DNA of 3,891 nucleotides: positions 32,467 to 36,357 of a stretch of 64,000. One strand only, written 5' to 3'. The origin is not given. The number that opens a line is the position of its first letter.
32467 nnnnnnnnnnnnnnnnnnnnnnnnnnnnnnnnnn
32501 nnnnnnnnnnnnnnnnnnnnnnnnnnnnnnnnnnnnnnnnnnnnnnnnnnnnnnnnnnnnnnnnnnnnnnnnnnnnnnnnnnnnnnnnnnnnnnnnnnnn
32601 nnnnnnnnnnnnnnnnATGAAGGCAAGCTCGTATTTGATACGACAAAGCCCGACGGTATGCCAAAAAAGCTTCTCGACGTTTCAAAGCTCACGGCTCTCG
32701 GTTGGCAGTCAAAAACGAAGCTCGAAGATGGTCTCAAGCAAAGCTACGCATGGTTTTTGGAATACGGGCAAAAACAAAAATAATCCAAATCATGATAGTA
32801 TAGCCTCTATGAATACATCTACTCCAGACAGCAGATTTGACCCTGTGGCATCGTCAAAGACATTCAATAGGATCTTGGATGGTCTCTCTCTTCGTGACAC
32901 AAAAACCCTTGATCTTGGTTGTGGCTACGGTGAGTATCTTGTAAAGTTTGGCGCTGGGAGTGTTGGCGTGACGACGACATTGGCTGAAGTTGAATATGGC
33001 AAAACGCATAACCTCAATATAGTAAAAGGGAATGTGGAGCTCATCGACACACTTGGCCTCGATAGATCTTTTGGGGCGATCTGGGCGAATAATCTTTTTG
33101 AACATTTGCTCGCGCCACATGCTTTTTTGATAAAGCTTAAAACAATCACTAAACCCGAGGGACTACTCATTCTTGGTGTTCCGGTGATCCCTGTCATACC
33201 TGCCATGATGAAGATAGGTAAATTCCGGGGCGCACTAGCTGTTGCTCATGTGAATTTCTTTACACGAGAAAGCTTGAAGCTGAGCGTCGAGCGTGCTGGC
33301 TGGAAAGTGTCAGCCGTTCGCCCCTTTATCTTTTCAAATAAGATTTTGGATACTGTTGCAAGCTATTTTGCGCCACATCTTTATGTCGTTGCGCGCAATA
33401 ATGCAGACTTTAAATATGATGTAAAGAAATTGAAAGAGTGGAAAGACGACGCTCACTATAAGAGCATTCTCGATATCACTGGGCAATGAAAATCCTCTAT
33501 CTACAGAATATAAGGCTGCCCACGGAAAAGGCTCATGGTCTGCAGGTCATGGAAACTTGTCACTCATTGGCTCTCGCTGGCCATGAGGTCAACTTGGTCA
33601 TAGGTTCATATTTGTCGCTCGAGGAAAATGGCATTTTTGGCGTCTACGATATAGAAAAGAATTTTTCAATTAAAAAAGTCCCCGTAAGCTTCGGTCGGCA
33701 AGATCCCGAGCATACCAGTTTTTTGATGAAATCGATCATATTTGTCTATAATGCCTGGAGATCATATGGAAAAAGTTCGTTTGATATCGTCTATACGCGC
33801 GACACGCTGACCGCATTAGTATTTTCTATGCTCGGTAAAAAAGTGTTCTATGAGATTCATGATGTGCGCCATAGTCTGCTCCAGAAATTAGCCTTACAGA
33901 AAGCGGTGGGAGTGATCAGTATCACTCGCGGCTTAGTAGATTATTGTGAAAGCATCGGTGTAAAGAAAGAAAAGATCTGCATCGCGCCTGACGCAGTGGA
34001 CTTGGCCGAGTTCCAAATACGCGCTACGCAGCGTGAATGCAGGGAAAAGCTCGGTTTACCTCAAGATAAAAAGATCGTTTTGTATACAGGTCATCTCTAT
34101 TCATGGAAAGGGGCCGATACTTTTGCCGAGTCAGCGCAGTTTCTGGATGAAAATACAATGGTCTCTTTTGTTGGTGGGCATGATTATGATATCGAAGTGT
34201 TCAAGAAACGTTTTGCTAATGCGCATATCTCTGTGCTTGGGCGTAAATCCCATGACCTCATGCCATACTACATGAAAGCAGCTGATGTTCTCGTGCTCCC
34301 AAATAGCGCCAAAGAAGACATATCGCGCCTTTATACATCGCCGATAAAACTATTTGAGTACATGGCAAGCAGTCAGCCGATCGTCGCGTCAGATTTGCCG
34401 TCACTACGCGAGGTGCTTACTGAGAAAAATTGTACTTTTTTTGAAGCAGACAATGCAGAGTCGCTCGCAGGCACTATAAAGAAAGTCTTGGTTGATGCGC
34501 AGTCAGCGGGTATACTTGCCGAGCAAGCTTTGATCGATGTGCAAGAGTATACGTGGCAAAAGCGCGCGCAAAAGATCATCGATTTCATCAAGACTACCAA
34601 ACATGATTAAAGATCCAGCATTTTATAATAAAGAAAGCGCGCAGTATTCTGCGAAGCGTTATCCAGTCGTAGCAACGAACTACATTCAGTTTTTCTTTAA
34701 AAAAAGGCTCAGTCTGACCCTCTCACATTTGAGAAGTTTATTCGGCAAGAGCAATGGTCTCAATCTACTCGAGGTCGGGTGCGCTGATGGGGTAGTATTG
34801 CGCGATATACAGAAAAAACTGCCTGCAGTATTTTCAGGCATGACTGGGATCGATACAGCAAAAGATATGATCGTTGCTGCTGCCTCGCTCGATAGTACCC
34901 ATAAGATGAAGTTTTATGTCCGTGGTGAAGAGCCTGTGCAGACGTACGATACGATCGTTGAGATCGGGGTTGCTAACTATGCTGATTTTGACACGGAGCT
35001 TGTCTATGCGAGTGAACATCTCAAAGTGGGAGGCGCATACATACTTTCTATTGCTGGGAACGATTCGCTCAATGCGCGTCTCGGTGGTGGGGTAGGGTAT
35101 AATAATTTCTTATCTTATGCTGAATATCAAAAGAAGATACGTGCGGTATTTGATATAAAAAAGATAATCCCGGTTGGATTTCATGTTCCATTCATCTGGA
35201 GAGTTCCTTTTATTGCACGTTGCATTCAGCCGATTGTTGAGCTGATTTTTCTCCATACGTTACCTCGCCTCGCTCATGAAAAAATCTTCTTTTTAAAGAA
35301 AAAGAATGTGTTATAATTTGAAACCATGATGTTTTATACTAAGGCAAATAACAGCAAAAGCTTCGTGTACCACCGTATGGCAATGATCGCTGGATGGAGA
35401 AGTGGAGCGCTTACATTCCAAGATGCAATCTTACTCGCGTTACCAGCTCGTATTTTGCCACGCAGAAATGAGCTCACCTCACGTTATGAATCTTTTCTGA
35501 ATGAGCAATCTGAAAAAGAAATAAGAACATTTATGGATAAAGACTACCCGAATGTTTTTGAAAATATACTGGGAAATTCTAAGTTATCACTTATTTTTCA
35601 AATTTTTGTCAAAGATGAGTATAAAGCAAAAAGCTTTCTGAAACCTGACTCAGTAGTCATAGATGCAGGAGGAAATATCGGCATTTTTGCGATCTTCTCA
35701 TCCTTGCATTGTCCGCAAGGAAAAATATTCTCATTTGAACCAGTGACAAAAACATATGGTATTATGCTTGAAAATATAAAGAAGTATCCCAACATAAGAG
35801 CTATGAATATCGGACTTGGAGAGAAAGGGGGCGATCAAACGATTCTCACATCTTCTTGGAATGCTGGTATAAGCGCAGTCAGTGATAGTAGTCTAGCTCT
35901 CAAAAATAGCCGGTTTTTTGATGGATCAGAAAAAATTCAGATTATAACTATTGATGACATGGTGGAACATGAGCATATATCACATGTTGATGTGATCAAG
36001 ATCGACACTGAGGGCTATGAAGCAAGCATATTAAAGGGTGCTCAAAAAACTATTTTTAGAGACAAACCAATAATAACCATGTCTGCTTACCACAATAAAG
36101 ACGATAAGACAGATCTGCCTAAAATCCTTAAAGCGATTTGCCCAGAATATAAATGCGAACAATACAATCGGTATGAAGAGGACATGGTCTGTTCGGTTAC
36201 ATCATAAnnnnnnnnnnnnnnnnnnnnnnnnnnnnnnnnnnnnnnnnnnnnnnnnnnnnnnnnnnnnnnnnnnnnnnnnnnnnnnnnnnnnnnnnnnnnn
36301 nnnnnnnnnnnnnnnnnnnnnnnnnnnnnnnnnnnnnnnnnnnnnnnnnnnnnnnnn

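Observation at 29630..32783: GDP-colitose (3,6-dideoxyhexose) pathway: gmd, His-for-Lys DegT enzyme (ColD-like), fcl/ColC-like reductase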

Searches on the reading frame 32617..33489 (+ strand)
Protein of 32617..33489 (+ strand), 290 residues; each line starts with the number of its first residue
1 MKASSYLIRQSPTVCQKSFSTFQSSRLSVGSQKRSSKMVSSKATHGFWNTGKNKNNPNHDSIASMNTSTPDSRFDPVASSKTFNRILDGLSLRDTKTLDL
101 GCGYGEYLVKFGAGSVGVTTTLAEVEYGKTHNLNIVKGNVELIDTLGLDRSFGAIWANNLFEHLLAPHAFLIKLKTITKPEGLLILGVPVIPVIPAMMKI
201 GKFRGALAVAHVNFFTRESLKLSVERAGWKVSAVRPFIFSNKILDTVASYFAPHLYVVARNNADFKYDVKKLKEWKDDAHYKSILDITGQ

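Call 6: search_protein_families(library=ncbifam, proteins=[window:32617-33489:+])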
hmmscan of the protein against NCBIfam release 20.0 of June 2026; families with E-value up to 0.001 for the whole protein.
window:32617-33489:+ (290 aa): 3 families
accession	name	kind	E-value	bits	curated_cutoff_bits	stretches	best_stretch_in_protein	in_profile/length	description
TIGR01983.1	UbiG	equivalog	0.00014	21.3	102.95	1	90-186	46-151/228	bifunctional 2-polyprenyl-6-hydroxyphenol methylase/3-demethylubiquinol 3-O-methyltransferase UbiG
NF008686.0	PRK11705.1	equivalog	0.00029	20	400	1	81-186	154-265/383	cyclopropane fatty acyl phospholipid synthase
TIGR04345.1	ovoA_Cterm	equivalog_domain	0.00047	19.8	170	0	151-190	134-173/242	putative 4-mercaptohistidine N1-methyltransferase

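Call 12: search_protein_families(library=pfam, proteins=[window:32617-33489:+])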
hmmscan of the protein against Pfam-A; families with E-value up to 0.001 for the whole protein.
window:32617-33489:+ (290 aa): 5 families
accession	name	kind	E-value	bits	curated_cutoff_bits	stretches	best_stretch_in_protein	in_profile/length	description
PF13489.12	Methyltransf_23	-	5.6e-14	52.6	27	1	92-231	21-161/164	Methyltransferase domain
PF08241.18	Methyltransf_11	-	3.1e-08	34.6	21.2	1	98-186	1-95/95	Methyltransferase domain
PF13847.12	Methyltransf_31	-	6.3e-05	23.1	27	1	94-189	4-112/145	Methyltransferase domain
PF08242.18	Methyltransf_12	-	0.0001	23.4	30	1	98-184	1-98/98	Methyltransferase domain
PF13649.12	Methyltransf_25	-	0.0006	20.9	27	0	98-182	2-97/97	Methyltransferase domain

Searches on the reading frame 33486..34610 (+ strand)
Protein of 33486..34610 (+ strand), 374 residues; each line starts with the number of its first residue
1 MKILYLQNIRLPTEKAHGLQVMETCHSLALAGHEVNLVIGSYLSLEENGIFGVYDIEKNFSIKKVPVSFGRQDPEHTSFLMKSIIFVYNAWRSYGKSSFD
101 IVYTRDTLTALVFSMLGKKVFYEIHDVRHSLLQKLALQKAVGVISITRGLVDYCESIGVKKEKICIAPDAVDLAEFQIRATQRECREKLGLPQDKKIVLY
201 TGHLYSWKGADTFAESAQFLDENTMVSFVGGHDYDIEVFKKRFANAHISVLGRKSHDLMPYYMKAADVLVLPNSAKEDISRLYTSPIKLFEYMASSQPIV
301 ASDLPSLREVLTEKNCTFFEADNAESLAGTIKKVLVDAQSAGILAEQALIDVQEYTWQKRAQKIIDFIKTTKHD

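Call 6: search_protein_families(library=ncbifam, proteins=[window:33486-34610:+])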
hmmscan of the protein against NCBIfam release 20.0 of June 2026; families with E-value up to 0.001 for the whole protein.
window:33486-34610:+ (374 aa): 20 families
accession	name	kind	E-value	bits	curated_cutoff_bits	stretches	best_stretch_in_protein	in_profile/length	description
TIGR04063.1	stp3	hypoth_equivalog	1.1e-23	83.8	442.05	1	132-363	150-387/397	TIGR04063 family PEP-CTERM/XrtA system glycosyltransferase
NF047684.1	TeichurnBiosyTuaC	equivalog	1.3e-21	77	550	1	135-366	160-384/391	teichuronic acid biosynthesis protein TuaC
NF007640.0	PRK10307.1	subfamily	2.8e-18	66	276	1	133-348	165-383/411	WcaI family glycosyltransferase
NF038298.1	EPS_HpsO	equivalog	5.2e-14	51.8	575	1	127-370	134-386/388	hormogonium polysaccharide biosynthesis glycosyltransferase HpsO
TIGR04047.1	MSMEG_0565_glyc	hypoth_equivalog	1.2e-12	47.7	259.85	1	59-367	47-370/373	MSMEG_0565 family glycosyltransferase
NF053787.1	GlcN_PG_synth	equivalog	6.7e-12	44.9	480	1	142-366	146-354/361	N-acetylglucosaminyl phosphatidylglycerol synthase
NF012028.0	PRK15484.1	subfamily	1.5e-11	44.1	618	1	136-369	136-376/380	lipopolysaccharide N-acetylglucosaminyltransferase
TIGR04007.1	wcaI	equivalog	1.1e-10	40.7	800.45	1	132-269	166-308/407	colanic acid biosynthesis glycosyltransferase WcaI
TIGR04157.1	glyco_rSAM_CFB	subfamily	6e-10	38.7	400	1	154-317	185-345/406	TIGR04157 family glycosyltransferase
TIGR03449.1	mycothiol_MshA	equivalog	2.2e-09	36.7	462.5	1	143-367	169-399/406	D-inositol-3-phosphate glycosyltransferase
NF049987.1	DaglGlyslTfaseDgs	equivalog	4.4e-09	35.7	500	1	147-362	109-318/332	processive diacylglycerol alpha-glucosyltransferase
NF047676.1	TeichurnBiosyTuaH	equivalog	1e-08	34.5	550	1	161-346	182-363/384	teichuronic acid biosynthesis protein TuaH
NF038295.1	EPS_HpsP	equivalog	2.9e-08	33.1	550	1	125-367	140-383/388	hormogonium polysaccharide biosynthesis glycosyltransferase HpsP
NF053513.1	Gtran_IagA_BgsA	equivalog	2.2e-07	30.2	460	1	159-339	125-301/333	LTA glycolipid anchor biosynthesis glycosyltransferase, IagA/BgsA family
TIGR03999.1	thiol_BshA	equivalog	3.7e-07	29.4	273.7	1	133-359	138-361/375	N-acetyl-alpha-D-glucosaminyl L-malate synthase BshA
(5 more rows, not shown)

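Call 12: search_protein_families(library=pfam, proteins=[window:33486-34610:+])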
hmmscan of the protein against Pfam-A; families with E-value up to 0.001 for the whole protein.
window:33486-34610:+ (374 aa): 4 families
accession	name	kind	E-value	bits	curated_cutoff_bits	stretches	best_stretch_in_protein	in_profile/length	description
PF00534.26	Glycos_transf_1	-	1.1e-19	71.1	26.4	1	183-346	3-167/172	Glycosyl transferases group 1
PF13692.12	Glyco_trans_1_4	-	6.9e-17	62.5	27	1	196-336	2-141/142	Glycosyl transferases group 1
PF13524.12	Glyco_trans_1_2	-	1.3e-06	28.8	25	1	247-366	28-144/144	Glycosyl transferase-like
PF13439.12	Glyco_transf_4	-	2.2e-06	28.3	28.5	1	21-174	8-169/170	Glycosyltransferase Family 4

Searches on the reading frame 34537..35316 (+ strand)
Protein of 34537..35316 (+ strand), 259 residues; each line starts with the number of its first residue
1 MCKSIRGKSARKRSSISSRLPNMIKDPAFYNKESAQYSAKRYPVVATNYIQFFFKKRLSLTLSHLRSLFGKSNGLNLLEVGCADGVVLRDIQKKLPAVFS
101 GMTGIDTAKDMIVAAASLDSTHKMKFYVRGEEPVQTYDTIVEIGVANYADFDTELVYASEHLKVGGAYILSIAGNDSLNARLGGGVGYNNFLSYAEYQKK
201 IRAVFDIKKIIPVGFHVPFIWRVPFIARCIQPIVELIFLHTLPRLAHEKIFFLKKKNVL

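Call 6: search_protein_families(library=ncbifam, proteins=[window:34537-35316:+])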
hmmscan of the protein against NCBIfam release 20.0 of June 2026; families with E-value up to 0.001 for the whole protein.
window:34537-35316:+ (259 aa): 2 families
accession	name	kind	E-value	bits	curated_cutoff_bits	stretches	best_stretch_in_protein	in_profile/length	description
TIGR01983.1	UbiG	equivalog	0.00015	21.2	102.95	1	51-171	34-152/228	bifunctional 2-polyprenyl-6-hydroxyphenol methylase/3-demethylubiquinol 3-O-methyltransferase UbiG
TIGR02072.1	BioC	equivalog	0.00063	19.6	184.95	1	49-204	14-170/244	malonyl-ACP O-methyltransferase BioC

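Call 12: search_protein_families(library=pfam, proteins=[window:34537-35316:+])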
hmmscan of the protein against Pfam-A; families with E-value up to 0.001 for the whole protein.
window:34537-35316:+ (259 aa): 2 families
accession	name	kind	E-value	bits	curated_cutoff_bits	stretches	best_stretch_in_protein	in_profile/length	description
PF08242.18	Methyltransf_12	-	4.7e-07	30.9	30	1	78-166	1-96/98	Methyltransferase domain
PF13489.12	Methyltransf_23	-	0.00041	20.6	27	1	61-183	8-129/164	Methyltransferase domain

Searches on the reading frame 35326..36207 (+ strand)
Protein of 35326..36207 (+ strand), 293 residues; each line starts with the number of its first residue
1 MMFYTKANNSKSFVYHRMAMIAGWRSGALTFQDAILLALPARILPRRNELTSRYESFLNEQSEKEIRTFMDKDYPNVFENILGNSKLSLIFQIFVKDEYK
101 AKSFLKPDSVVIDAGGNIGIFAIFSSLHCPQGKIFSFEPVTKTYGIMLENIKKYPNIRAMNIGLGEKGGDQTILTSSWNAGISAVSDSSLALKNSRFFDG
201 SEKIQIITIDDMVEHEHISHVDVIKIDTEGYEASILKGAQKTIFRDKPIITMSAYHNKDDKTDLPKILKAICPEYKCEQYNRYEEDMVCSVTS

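Call 6: search_protein_families(library=ncbifam, proteins=[window:35326-36207:+])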
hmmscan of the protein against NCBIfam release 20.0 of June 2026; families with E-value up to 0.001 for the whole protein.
window:35326-36207:+ (293 aa): 1 family
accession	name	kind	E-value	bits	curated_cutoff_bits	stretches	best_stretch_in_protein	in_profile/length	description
TIGR01444.1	fkbM_fam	subfamily_domain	3.2e-27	95.7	37.7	1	110-252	1-140/143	FkbM family methyltransferase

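Call 12: search_protein_families(library=pfam, proteins=[window:35326-36207:+])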
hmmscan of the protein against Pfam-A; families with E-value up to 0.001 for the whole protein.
window:35326-36207:+ (293 aa): 2 families
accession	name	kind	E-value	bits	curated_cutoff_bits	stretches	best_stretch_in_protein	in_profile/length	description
PF05050.19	Methyltransf_21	-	5.2e-18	66.2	22.7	1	113-268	1-163/173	Methyltransferase FkbM domain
PF05575.17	V_cholerae_RfbT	-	4.4e-06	26.7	27.9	1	105-237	77-208/286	Vibrio cholerae RfbT protein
